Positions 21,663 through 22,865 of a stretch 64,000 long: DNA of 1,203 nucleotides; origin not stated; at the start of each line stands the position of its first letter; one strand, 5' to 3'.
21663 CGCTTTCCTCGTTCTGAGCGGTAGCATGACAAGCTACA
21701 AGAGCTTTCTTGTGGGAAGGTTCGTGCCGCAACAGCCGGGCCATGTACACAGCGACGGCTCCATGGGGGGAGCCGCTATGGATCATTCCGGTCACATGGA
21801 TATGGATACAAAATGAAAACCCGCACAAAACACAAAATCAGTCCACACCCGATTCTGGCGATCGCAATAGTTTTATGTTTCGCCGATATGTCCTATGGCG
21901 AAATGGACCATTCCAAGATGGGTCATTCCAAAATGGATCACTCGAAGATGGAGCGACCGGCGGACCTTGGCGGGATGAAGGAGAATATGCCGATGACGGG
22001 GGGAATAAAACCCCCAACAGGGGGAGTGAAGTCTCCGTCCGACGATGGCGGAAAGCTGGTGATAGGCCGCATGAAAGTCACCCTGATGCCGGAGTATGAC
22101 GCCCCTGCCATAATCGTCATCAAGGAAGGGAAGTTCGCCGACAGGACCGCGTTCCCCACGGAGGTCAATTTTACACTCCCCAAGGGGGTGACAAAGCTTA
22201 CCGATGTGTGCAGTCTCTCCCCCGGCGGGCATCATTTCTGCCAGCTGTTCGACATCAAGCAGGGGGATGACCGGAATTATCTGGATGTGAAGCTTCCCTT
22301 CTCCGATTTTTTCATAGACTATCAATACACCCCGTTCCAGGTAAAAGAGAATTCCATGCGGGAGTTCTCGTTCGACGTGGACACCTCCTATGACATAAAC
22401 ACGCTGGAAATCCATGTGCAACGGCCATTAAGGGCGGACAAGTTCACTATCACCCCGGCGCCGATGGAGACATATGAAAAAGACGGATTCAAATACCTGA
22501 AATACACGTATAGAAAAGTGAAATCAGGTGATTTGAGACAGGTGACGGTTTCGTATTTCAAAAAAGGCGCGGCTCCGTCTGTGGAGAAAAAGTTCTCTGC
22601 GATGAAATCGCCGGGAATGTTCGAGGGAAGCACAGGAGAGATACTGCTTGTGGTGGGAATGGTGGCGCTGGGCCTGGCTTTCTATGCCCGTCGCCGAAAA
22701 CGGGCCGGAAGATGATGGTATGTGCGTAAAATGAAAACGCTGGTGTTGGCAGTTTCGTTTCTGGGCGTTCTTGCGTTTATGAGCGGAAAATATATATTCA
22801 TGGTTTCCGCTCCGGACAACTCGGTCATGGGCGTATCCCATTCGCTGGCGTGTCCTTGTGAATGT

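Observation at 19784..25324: Periplasmic thiol-redox / cytochrome c maturation-like cluster with atypical Cys and His/Met-rich metal-binding features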

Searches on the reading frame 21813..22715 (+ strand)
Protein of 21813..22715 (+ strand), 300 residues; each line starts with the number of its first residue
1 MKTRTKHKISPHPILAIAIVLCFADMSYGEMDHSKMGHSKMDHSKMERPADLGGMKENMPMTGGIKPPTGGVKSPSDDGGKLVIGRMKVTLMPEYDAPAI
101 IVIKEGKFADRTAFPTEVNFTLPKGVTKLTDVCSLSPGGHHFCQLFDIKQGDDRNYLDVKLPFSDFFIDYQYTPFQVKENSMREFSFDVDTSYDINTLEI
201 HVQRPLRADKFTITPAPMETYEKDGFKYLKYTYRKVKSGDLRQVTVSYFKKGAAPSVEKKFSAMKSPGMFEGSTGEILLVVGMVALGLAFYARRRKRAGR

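Call 3: search_protein_families(library=pfam, proteins=[window:21813-22715:+], max_evalue=0.1)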
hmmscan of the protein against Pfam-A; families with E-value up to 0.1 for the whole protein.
window:21813-22715:+ (300 aa): 0 families

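Call 4: search_protein_families(library=ncbifam, proteins=[window:21813-22715:+], max_evalue=0.1)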
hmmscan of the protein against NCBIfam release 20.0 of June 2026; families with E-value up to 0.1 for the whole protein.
window:21813-22715:+ (300 aa): 4 families
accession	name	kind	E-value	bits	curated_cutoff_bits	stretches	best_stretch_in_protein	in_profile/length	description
NF047895.1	CuResCopI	equivalog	0.001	18.9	200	1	14-71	5-61/176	copper-resistant cuproprotein CopI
NF033846.1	Rumino_NPXTG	domain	0.021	15.1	23.5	1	272-297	5-30/30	NPXTG-anchored protein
TIGR01480.1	copper_res_A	subfamily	0.036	12.5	478.95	1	15-62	360-407/593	copper resistance system multicopper oxidase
NF045529.2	Heimdall-CTERM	domain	0.079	13.4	24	0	276-296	6-26/26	Heimdall-CTERM domain-containing surface protein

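Call 21: find_homologous_proteins(query=window:21813-22715:+)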
Query window:21813-22715:+ (300 aa): 99 proteins with E <= 0.001 among 461 candidates.
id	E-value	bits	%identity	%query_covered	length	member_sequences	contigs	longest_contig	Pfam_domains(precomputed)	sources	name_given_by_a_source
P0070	3.4e-201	685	100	100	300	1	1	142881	-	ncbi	-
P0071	1.3e-159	549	83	99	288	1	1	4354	-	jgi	-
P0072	5.8e-103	363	61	87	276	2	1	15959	-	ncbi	-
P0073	3.0e-97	344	69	74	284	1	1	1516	-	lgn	-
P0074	9.2e-96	339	62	78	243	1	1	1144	-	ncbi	-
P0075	5.9e-95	336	66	72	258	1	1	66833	-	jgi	-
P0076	9.2e-95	336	66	74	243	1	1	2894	-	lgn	-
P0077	8.0e-94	333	66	72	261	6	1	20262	-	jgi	-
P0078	1.2e-93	332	66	72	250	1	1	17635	-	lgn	-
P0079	1.3e-93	332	54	94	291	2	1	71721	-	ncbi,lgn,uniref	ncbi:hypothetical protein MNBD_NITROSPINAE02-1204 [hydrothermal vent metagenome]|uniref:Uncharacteri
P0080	1.3e-91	325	65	74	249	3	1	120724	-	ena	-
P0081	1.8e-86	308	59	77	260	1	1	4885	-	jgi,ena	-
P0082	1.3e-85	306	60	71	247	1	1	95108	-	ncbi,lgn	-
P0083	1.0e-84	303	60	69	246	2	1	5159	-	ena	-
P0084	2.4e-84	301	57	79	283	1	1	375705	-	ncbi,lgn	ncbi:MAG: hypothetical protein ACNS63_05080 [Candidatus Nitrospinota bacterium M3_3B_026]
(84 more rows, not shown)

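Call 31: predict_structure(alignment_id=A3)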
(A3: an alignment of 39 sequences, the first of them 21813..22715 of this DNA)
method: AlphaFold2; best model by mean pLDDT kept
length: 300 residues; sequences in the alignment: 39
mean_pLDDT: 80.3   pTM: 0.64
mean pLDDT of the five models: 80.3, 79.3, 79.1, 78.9, 78.8
residues with pLDDT >= 90: 161; 70-90: 56; 50-70: 31; < 50: 52
segments of 3 or more residues with pLDDT < 50: 1-4, 28-43, 45-48, 51-78
pLDDT, mean of each block of 10 residues (from residue 1): 49 74 59 44 49 44 41 49 95 91 95 89 90 90 92 93 94 93 96 96 95 97 95 96 97 83 59 80 97 90
secondary structure, 60 per line:
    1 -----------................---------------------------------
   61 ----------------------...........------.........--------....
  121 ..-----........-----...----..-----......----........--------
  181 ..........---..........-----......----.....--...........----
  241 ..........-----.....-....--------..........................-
elements in order: H12-27 E83-93 E100-108 E117-122 E128-135 E141-143 E155-160 E165-172 E181-190 E194-203 E209-214 E219-223 E226-236 E241-250 H256-260 H262-265 H274-299

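Call 34: fold_search(model_id=the predicted structure, library=pdb)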
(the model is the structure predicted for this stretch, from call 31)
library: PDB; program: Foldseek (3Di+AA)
matches with E <= 10: 1229; with E <= 0.001: 91
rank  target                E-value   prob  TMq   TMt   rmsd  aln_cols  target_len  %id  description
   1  8pn9_E                8.0e-07  1.00  0.43  0.25   7.7       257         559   12  Structure of human oligosaccharyltransferase OST-A complex bound to NGI-1 (released 2024-05-08)
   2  6s7o_E                8.5e-07  1.00  0.44  0.25   7.5       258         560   11  Cryo-EM structure of human oligosaccharyltransferase complex OST-A (released 2019-12-18)
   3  6s7t_E                6.3e-06  1.00  0.40  0.29   5.2       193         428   13  Cryo-EM structure of human oligosaccharyltransferase complex OST-B (released 2019-12-18)
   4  3kd4_A                7.0e-06  1.00  0.35  0.23   6.1       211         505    9  CRYSTAL STRUCTURE OF A PUTATIVE PROTEASE (BDI_1141) FROM PARABACTEROIDES DISTASONIS ATCC 8503 AT 2.00 A RESOLUTION (released 2009-11-24)
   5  8b6l_O                9.2e-06  1.00  0.42  0.24   6.9       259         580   10  Subtomogram average of the human Sec61-TRAP-OSTA-translocon (released 2022-12-07)
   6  6c26_1                1.9e-05  1.00  0.38  0.28   8.8       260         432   13  The Cryo-EM structure of a eukaryotic oligosaccharyl transferase complex (released 2018-01-31)
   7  4p8q_A                4.4e-05  1.00  0.33  0.14   6.8       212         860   10  Crystal Structure of Human Insulin Regulated Aminopeptidase with Alanine in Active Site (released 2014-12-03)
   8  6ezn_A                5.2e-05  1.00  0.44  0.32   5.5       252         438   14  Cryo-EM structure of the yeast oligosaccharyltransferase (OST) complex (released 2018-01-17)
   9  5c97_A                5.2e-05  1.00  0.33  0.14   6.8       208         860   12  Insulin regulated aminopeptidase (released 2015-08-26)
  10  5cu5_A                5.5e-05  1.00  0.35  0.14   6.5       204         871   11  Crystal structure of ERAP2 without catalytic Zn(II) atom (released 2015-09-23)
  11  7oci_A                7.2e-05  1.00  0.37  0.27   5.7       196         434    9  Cryo-EM structure of yeast Ost6p containing oligosaccharyltransferase complex (released 2022-02-16)
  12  5ab0_C                7.2e-05  1.00  0.35  0.14   6.4       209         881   10  Crystal structure of aminopeptidase ERAP2 with ligand (released 2015-09-30)
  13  3mdj_A                8.0e-05  1.00  0.35  0.15   6.8       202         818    5  ER Aminopeptidase, ERAP1, Bound to the Zinc Aminopeptidase Inhibitor, Bestatin (released 2011-03-30)
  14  7nup_D                8.4e-05  1.00  0.36  0.14   6.4       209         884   10  Endoplasmic reticulum aminopeptidase 2 complexed with a mixed hydroxamic and sulfonyl ligand (released 2022-06-22)
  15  8agb_E                9.9e-05  1.00  0.39  0.28   5.2       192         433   10  Structure of yeast oligosaccharylransferase complex with lipid-linked oligosaccharide bound (released 2022-12-07)
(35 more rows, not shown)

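Call 95: find_encoding_contigs(protein=P0070, flank=10000, max_places=1)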
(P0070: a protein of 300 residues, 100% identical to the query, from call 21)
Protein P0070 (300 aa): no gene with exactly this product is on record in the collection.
